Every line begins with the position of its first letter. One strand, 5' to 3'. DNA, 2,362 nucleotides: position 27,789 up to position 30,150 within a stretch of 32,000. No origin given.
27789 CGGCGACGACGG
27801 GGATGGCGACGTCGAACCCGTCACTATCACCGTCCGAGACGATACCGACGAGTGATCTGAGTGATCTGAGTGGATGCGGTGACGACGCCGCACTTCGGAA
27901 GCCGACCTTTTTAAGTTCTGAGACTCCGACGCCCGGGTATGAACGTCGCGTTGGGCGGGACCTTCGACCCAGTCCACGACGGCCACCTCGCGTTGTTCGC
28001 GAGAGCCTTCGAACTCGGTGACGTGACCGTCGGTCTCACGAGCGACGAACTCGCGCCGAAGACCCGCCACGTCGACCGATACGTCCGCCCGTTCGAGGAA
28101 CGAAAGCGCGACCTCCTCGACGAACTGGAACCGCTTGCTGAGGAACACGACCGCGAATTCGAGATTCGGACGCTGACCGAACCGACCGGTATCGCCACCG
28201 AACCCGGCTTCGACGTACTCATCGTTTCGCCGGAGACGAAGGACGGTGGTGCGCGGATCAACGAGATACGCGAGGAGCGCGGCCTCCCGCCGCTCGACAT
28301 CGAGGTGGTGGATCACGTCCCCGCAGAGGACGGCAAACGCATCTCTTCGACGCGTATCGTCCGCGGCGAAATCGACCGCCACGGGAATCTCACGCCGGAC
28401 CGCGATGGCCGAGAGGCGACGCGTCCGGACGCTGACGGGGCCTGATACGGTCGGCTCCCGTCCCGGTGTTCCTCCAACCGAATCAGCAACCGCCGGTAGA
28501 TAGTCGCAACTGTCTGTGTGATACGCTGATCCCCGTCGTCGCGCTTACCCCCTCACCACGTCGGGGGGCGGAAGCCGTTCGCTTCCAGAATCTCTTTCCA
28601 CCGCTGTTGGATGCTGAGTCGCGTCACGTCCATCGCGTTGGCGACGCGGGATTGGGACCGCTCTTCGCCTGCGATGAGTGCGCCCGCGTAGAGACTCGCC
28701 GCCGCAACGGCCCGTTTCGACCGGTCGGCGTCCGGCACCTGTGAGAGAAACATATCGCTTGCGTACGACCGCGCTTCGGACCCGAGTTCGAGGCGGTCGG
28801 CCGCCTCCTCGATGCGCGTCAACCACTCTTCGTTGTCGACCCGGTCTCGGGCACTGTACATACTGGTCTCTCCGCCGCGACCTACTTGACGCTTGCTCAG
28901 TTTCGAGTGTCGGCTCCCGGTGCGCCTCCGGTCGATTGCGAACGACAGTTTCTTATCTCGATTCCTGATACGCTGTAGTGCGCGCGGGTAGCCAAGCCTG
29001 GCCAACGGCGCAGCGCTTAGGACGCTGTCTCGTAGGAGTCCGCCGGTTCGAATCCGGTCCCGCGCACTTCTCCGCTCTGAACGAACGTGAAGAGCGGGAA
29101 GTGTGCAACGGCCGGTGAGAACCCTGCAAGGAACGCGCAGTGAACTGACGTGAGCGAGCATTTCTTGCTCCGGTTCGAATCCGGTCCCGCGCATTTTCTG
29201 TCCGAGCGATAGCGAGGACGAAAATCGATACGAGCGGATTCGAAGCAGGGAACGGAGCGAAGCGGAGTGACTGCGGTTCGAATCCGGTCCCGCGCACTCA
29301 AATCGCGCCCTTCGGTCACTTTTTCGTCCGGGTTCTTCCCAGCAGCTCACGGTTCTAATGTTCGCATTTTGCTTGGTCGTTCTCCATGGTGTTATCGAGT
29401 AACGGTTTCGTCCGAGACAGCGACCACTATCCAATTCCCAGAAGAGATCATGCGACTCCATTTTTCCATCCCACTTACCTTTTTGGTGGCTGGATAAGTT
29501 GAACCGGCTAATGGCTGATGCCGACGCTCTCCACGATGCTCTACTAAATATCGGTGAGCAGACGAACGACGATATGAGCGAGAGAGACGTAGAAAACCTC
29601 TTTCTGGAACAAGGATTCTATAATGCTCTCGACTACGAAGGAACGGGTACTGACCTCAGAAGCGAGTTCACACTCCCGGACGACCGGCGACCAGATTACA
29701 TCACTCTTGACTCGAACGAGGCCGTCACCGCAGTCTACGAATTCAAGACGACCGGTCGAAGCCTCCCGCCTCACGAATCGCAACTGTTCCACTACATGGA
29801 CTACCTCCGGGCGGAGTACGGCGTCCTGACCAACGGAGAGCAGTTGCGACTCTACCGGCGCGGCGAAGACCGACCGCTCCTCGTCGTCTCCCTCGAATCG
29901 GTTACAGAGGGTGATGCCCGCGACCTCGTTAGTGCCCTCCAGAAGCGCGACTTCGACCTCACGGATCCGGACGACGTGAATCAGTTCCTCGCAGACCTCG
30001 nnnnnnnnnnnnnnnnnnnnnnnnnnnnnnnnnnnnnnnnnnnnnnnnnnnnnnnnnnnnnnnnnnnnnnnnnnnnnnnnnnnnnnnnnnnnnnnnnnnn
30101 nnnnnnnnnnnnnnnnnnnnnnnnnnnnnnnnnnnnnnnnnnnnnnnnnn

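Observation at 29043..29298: The tRNA-Leu(UAG) 3' end occurs three times within 256 nt, suggesting stacked att-like relics at an integration hotspot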

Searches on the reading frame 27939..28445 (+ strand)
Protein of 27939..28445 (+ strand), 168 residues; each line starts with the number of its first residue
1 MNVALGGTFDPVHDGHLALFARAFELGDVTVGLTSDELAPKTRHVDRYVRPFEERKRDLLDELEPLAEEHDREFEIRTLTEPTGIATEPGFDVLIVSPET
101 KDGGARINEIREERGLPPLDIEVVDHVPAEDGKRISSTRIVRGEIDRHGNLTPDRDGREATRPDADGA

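Call 12: find_encoding_contigs(protein=window:27939-28445:+, flank=10000, max_places=10)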
Protein window:27939-28445:+ (168 aa): 4 contigs read that carry it; 3 places shown.
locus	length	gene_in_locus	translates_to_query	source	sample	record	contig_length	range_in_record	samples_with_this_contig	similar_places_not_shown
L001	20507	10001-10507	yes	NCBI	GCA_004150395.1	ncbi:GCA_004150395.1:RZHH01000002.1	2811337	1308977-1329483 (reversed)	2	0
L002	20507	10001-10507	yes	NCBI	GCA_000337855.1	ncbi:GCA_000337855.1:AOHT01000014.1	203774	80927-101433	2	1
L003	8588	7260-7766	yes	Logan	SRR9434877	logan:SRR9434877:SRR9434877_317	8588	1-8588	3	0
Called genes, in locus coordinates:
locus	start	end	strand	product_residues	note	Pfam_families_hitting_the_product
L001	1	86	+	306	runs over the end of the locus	PF07934:OGG_N, PF00730:HhH-GPD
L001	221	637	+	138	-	PF04475:DUF555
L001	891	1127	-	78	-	PF01893:UPF0058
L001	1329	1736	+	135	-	PF01873:eIF-5_eIF-2B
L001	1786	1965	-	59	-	PF25206:DUF7836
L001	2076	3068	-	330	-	PF08271:Zn_Ribbon_TF, PF00382:TFIIB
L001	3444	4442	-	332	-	PF01544:CorA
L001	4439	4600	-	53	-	-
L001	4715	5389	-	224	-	PF20127:DUF6517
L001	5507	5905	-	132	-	-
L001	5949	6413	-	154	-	PF26033:DUF8009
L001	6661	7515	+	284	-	PF01798:Nop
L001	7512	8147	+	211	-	PF01269:Fibrillarin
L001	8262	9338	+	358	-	PF04107:GCS2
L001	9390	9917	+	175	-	PF01978:TrmB (weak)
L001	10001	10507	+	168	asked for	PF01467:CTP_transf_like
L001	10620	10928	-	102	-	PF00382:TFIIB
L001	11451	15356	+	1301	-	PF02384:N6_Mtase, PF01170:UPF0020 (faint), PF20473:MmeI_Mtase (faint), PF07669:Eco57I, PF12950:TaqI_C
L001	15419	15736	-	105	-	-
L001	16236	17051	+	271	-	PF19294:DACZ_N, PF02457:DAC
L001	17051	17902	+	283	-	PF05552:MS_channel_1st_1, PF00924:MS_channel_2nd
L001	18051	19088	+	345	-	PF13426:PAS_9, PF02518:HATPase_c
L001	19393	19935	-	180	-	PF00132:Hexapep, PF14602:Hexapep_2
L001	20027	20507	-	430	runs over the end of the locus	PF02844:GARS_N, PF01071:GARS_A, PF02843:GARS_C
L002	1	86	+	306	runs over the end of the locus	PF07934:OGG_N, PF00730:HhH-GPD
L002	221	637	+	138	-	PF04475:DUF555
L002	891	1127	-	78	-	PF01893:UPF0058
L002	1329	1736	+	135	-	PF01873:eIF-5_eIF-2B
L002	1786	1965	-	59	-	PF25206:DUF7836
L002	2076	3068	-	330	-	PF08271:Zn_Ribbon_TF, PF00382:TFIIB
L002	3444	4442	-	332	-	PF01544:CorA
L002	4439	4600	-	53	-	-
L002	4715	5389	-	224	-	PF20127:DUF6517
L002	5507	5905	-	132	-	-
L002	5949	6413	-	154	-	PF26033:DUF8009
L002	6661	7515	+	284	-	PF01798:Nop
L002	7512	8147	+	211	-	PF01269:Fibrillarin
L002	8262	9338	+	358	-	PF04107:GCS2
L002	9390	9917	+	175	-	PF01978:TrmB (weak)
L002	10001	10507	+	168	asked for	PF01467:CTP_transf_like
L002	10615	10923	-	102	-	PF00382:TFIIB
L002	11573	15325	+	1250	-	PF02384:N6_Mtase, PF20473:MmeI_Mtase (faint), PF07669:Eco57I, PF12950:TaqI_C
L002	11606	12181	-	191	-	-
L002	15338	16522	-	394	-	PF04313:HSDR_N (faint), PF13588:HSDR_N_2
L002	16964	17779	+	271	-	PF19294:DACZ_N, PF02457:DAC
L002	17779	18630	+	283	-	PF05552:MS_channel_1st_1, PF00924:MS_channel_2nd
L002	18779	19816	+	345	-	PF13426:PAS_9, PF02518:HATPase_c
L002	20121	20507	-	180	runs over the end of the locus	PF00132:Hexapep, PF14602:Hexapep_2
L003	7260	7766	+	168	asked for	PF01467:CTP_transf_like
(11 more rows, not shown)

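Call 75: search_protein_families(library=pfam, proteins=[L002:11573-15325:+, L002:15338-16522:-, L001:11451-15356:+, L001:15419-15736:-], max_evalue=0.001)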
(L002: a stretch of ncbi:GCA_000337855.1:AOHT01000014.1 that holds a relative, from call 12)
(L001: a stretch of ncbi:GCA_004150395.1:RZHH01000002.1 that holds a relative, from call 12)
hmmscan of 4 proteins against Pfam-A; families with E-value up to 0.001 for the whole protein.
L002:11573-15325:+ (1250 aa): 6 families
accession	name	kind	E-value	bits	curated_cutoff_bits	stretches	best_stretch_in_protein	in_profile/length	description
PF07669.17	Eco57I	-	1.6e-29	103.6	25.3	1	482-795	3-171/171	Eco57I restriction-modification methylase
PF02384.22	N6_Mtase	-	4.8e-16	59.4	20.4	2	391-460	3-71/311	N-6 DNA Methylase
PF12950.13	TaqI_C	-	7.8e-12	45.9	26.5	1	921-1078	2-118/118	TaqI-like C-terminal specificity domain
PF20473.4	MmeI_Mtase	-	6.4e-08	32.5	27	1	433-531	18-113/259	MmeI, DNA-methyltransferase domain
PF01170.24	UPF0020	-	4.6e-05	23.6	22.3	0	435-495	29-92/197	RMKL-like, methyltransferase domain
PF04313.20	HSDR_N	-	0.00011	22.5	25.1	1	56-120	123-195/198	Type I restriction enzyme R protein N terminus (HSDR_N)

L002:15338-16522:- (394 aa): 3 families
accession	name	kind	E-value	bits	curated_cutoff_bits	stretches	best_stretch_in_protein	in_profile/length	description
PF13588.12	HSDR_N_2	-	6.6e-10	39.5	25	1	46-131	21-106/110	Type I restriction enzyme R protein N terminus (HSDR_N)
PF04313.20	HSDR_N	-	1.5e-06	28.7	25.1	1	48-125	113-196/198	Type I restriction enzyme R protein N terminus (HSDR_N)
PF20464.3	MmeI_N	-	0.00049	20.9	27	0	90-170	91-173/181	MmeI, N-terminal domain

L001:11451-15356:+ (1301 aa): 6 families
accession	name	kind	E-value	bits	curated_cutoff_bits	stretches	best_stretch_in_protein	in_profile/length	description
PF07669.17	Eco57I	-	2.4e-31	109.6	25.3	1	482-796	3-171/171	Eco57I restriction-modification methylase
PF02384.22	N6_Mtase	-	6.7e-14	52.4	20.4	1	391-458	3-69/311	N-6 DNA Methylase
PF20473.4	MmeI_Mtase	-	1.4e-11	44.5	27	2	701-764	135-201/259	MmeI, DNA-methyltransferase domain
PF12950.13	TaqI_C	-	6.4e-10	39.8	26.5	1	956-1125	2-118/118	TaqI-like C-terminal specificity domain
PF01170.24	UPF0020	-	1.2e-05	25.5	22.3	0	435-494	29-91/197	RMKL-like, methyltransferase domain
PF04313.20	HSDR_N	-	0.00011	22.5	25.1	1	56-120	123-195/198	Type I restriction enzyme R protein N terminus (HSDR_N)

L001:15419-15736:- (105 aa): 1 family
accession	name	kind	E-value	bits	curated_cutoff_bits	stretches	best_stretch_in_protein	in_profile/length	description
PF13031.12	DUF3892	-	2.6e-05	25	22.3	1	52-101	29-69/71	Protein of unknown function (DUF3892)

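Call 76: search_protein_families(library=padloc, proteins=[L002:11573-15325:+, L002:15338-16522:-, L001:11451-15356:+, L001:15419-15736:-], max_evalue=0.001)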
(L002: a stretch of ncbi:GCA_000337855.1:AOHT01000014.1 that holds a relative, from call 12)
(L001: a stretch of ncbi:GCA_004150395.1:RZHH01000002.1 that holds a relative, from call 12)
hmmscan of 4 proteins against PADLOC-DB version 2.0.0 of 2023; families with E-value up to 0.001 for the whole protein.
L002:11573-15325:+ (1250 aa): 72 families (the best 25 are shown)
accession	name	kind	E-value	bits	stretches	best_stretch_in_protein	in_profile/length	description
PDLC03313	MTase_II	-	1.8e-70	236.1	2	694-1102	137-538/563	Type II methyltransferase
PDLC02529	PglX|PglXI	-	4.3e-57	191.6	2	699-1058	355-730/1189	PglX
PDLC03612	REase_MTase_IIG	-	3.2e-44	149.4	1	698-1095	803-1202/1247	Type IIG restriction enzyme-methyltransferase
PDLC03335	MTase_II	-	3.7e-43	146.1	2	701-1079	195-572/607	Type II methyltransferase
PDLC03604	REase_MTase_IIG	-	6.5e-42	141.6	1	694-1080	528-934/1011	Type IIG restriction enzyme-methyltransferase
PDLC03226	MTase_II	-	6e-41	138.7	1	696-1086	123-538/579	Type II methyltransferase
PDLC03250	MTase_II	-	1.4e-34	117.9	2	700-1071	339-699/775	Type II methyltransferase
PDLC03245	MTase_II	-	8.6e-34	115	2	694-1068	151-520/577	Type II methyltransferase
PDLC03630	REase_MTase_IIG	-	6e-33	111.7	2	390-535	350-496/1100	Type IIG restriction enzyme-methyltransferase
PDLC03617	REase_MTase_IIG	-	1.9e-31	106.7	2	701-1057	358-727/1183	Type IIG restriction enzyme-methyltransferase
PDLC03596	REase_MTase_IIG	-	2.7e-28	96.5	1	697-966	707-966/1148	Type IIG restriction enzyme-methyltransferase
PDLC03601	REase_MTase_IIG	-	2.4e-26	89.9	1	702-1082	674-1056/1110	Type IIG restriction enzyme-methyltransferase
PDLC03609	REase_MTase_IIG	-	2.8e-26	89.6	1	701-1056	557-906/1066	Type IIG restriction enzyme-methyltransferase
PDLC03338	MTase_II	-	2.3e-25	87.4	2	380-519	100-232/604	Type II methyltransferase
PDLC03235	MTase_II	-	1.5e-23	81.5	2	699-806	244-352/648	Type II methyltransferase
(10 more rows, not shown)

L002:15338-16522:- (394 aa): 2 families
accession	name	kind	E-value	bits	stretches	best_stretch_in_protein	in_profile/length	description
PDLC03604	REase_MTase_IIG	-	2.4e-06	23.9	1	18-170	24-191/1011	Type IIG restriction enzyme-methyltransferase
PDLC04134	mad2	-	1.1e-05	22.4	1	24-166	4-138/492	mads_2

L001:11451-15356:+ (1301 aa): 70 families (the best 25 are shown)
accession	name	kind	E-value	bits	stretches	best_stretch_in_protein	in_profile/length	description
PDLC03335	MTase_II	-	5.1e-53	178.7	3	701-813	195-307/607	Type II methyltransferase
PDLC02529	PglX|PglXI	-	9.2e-50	167.3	2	699-1108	355-733/1189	PglX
PDLC03604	REase_MTase_IIG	-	7.4e-45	151.4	1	694-1147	528-956/1011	Type IIG restriction enzyme-methyltransferase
PDLC03630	REase_MTase_IIG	-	1.6e-43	146.8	2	660-1021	567-912/1100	Type IIG restriction enzyme-methyltransferase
PDLC03313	MTase_II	-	3.9e-43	145.8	3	694-930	137-358/563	Type II methyltransferase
PDLC03629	REase_MTase_IIG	-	2e-39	133.2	1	700-1131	569-971/1182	Type IIG restriction enzyme-methyltransferase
PDLC03612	REase_MTase_IIG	-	4.6e-37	125.8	1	698-1154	803-1217/1247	Type IIG restriction enzyme-methyltransferase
PDLC03226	MTase_II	-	6e-33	112.3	1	696-1147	123-552/579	Type II methyltransferase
PDLC03617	REase_MTase_IIG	-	4.4e-28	95.5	2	701-883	358-538/1183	Type IIG restriction enzyme-methyltransferase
PDLC03235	MTase_II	-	4.7e-28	96.4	2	699-808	244-353/648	Type II methyltransferase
PDLC03338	MTase_II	-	5.8e-27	92.6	2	380-519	100-232/604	Type II methyltransferase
PDLC03248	MTase_II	-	8e-26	88.8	2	700-808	84-192/521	Type II methyltransferase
PDLC03250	MTase_II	-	3.6e-25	86.8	2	700-1123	339-704/775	Type II methyltransferase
PDLC03596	REase_MTase_IIG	-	3.3e-22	76.4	2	696-815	706-824/1148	Type IIG restriction enzyme-methyltransferase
PDLC03267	MTase_II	-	5.9e-20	69.7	2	696-847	100-247/539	Type II methyltransferase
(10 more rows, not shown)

L001:15419-15736:- (105 aa): 0 families

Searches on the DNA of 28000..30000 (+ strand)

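Call 9: search_rna_families(source=window, start=28000, end=30000, threshold=evalue, max_evalue=1, show_alignments=3)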
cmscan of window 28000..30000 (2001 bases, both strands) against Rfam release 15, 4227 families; matches with E-value up to 1: 3.
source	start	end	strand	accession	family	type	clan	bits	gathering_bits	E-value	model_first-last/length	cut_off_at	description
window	28982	29066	+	RF00005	tRNA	Gene; tRNA;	CL00001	49.1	29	5.4e-09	1-71/71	no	tRNA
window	28008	28143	+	RF02879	MH_s10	Gene; sRNA;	-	23.9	81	0.075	1-143/143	no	Mesorhizobail RNA 10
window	28585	28675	+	RF01681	P4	Gene; sRNA;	-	15.6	37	0.38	1-215/215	no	Pseudomonas sRNA P4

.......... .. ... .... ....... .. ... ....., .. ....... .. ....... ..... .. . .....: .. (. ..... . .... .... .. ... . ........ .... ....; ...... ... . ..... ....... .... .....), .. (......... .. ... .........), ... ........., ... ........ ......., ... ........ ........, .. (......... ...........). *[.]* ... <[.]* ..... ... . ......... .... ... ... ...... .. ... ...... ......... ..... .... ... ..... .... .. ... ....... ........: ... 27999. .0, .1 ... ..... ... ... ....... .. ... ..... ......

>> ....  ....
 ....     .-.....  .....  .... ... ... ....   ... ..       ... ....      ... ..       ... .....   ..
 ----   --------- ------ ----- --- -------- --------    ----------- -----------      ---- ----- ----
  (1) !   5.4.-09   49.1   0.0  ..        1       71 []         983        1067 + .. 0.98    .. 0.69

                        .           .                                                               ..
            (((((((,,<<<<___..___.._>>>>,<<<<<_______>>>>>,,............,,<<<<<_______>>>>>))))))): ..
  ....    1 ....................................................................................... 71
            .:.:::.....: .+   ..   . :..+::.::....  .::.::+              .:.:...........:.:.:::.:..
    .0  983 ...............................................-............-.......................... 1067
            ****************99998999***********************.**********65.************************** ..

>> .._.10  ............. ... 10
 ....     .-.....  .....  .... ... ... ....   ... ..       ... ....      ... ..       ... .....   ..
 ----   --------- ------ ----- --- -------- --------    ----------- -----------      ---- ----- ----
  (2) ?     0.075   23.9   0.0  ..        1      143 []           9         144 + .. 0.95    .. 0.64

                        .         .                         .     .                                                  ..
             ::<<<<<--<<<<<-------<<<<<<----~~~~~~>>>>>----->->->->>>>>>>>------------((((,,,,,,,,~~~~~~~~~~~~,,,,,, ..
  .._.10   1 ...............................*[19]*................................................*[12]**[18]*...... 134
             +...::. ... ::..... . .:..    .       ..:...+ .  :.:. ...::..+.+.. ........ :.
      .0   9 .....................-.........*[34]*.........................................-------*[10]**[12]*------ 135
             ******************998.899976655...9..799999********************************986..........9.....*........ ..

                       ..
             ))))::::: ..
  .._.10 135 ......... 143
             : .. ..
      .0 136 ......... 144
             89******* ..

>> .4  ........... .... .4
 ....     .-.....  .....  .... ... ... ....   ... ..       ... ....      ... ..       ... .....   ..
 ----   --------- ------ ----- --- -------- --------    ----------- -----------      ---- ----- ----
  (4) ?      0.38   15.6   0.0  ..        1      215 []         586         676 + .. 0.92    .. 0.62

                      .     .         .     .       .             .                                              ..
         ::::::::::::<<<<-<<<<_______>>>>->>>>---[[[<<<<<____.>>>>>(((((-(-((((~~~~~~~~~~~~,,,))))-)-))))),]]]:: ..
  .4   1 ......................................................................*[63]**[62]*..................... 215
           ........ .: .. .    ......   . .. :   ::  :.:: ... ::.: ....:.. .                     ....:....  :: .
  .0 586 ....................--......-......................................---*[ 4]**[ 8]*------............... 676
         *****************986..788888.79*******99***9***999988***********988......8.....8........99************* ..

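Call 38: search_dna_similar(query=window:29020-29300:+, collection=plasmids, mode=distant, max_evalue=0.01, max_rows=30)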
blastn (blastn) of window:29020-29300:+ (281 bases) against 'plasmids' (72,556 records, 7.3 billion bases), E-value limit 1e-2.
Records with a match: 2; places in all: 3; records where one place covers at least 80% of the query: 0.
Best place of each record, by identity: 95-99% 1; 90-95% 1.
By first word of the organism name: Halomicrobium 1; Natrinema 1.
By predicted mobility (MOB-suite, as given by PLSDB): non-mobilizable 2.
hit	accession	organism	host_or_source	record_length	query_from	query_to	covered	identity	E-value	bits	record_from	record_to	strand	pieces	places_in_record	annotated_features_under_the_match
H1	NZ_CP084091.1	Halomicrobium urmianum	cell culture,salt lake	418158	1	49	17%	98.0%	8e-14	85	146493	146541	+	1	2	none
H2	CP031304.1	Natrinema thermotolerans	Cell culture,Korean salt-fermented food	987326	1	36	13%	91.7%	5e-4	53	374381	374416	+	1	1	none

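Call 39: search_dna_similar(query=window:29020-29300:+, collection=phages, mode=distant, max_evalue=0.01, max_rows=20)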
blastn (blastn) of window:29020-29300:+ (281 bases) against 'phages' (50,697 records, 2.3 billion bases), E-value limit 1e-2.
Records with a match: 10; places in all: 10; records where one place covers at least 80% of the query: 0.
Best place of each record, by identity: 90-95% 2; 80-90% 8.
By first word of the organism name: Halorubrum 6; Haloarcula 2; Bacillus 2.
By host as written in the record: Halorubrum sodomense 2; Halorubrum sp. 2; Haloarcula californiae 2; Halorubrum sp. B2-2 2; Bacillus megaterium str. ATCC 43725 2.
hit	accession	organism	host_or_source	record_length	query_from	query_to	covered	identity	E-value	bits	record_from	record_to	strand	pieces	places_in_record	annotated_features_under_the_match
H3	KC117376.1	Halorubrum sodomense tailed virus 2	Halorubrum sodomense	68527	1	47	17%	85.1%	4e-5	55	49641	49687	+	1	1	none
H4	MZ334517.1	Halorubrum virus HRTV-2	Halorubrum sp.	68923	1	47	17%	85.1%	4e-5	55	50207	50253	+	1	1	none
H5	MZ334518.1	Halorubrum virus HRTV-11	Halorubrum sp.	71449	1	47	17%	85.1%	4e-5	55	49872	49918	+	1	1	none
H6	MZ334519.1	Haloarcula virus HCTV-6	Haloarcula californiae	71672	1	47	17%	85.1%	4e-5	55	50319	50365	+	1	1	none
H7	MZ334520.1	Haloarcula virus HCTV-15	Haloarcula californiae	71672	1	47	17%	85.1%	4e-5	55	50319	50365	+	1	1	none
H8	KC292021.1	Halorubrum tailed phage 7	Halorubrum sp. B2-2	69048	1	47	17%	85.1%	4e-5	55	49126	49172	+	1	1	none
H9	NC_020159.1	Halorubrum sodomense tailed virus 2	Halorubrum sodomense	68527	1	47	17%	85.1%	4e-5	55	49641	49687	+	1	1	none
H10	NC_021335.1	Halorubrum tailed phage 7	Halorubrum sp. B2-2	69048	1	47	17%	85.1%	4e-5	55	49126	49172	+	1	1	none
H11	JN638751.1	Bacillus phage G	Bacillus megaterium str. ATCC 43725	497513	6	40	12%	91.4%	5e-4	51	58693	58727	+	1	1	88: tRNA-Asp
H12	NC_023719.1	Bacillus phage G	Bacillus megaterium str. ATCC 43725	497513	6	40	12%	91.4%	5e-4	51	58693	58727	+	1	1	88: tRNA-Asp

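Call 41: get_annotated_region(hit=H1, flank=6000)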
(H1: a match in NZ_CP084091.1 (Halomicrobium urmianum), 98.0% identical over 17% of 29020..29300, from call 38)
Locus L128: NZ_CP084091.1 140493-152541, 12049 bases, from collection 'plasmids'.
description: Halomicrobium urmianum strain IBRC-M: 10911 plasmid unnamed1, complete sequence
organism: Halomicrobium urmianum (NCBI taxid 1586233)
taxonomy: Archaea; Euryarchaeota; Halobacteria; Halobacteriales; Haloarculaceae; Halomicrobium; Halomicrobium urmianum
host: -; source: cell culture,salt lake; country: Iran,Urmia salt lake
typing (MOB-suite, as given by PLSDB): non-mobilizable; mating-pair formation MPF_T
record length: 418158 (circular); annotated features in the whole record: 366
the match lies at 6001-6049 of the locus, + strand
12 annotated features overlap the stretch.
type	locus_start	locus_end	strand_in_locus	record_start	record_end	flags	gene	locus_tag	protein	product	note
CDS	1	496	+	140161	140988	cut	-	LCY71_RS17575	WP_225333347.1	IS5 family transposase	-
CDS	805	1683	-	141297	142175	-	-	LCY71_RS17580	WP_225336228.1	hypothetical protein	-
CDS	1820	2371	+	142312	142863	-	-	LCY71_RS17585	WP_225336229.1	hypothetical protein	-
CDS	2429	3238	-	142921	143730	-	-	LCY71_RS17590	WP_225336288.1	SWIM zinc finger family protein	-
CDS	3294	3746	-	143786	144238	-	-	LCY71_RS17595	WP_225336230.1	hypothetical protein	-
CDS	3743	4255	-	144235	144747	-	-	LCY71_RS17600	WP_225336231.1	winged helix-turn-helix domain-containing protein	-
CDS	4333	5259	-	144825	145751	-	-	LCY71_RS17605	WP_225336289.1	transcription initiation factor IIB family protein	-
CDS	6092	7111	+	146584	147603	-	-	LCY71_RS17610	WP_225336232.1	site-specific integrase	GO:0015074 - DNA integration [Evidence IEA]; GO:0006310 - DNA recombination [Evidence IEA]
CDS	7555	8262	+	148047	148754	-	-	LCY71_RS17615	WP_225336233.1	recombinase family protein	GO:0006310 - DNA recombination [Evidence IEA]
CDS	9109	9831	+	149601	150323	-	-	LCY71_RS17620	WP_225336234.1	hypothetical protein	-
CDS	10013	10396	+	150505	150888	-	-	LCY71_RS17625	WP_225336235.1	hypothetical protein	-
CDS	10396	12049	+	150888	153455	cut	-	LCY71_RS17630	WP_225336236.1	DUF5906 domain-containing protein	-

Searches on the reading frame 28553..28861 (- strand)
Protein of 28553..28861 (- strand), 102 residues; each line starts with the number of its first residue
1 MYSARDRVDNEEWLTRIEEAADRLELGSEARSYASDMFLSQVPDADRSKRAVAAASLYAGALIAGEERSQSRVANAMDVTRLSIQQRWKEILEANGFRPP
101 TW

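Call 75: search_protein_families(library=pfam, proteins=[window:28553-28861:-], max_evalue=0.001)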
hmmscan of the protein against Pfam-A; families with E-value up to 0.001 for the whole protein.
window:28553-28861:- (102 aa): 1 family
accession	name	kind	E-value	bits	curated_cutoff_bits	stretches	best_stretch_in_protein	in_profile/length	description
PF00382.24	TFIIB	-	2.1e-08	34.5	23.6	1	16-93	11-91/92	Transcription factor TFIIB repeat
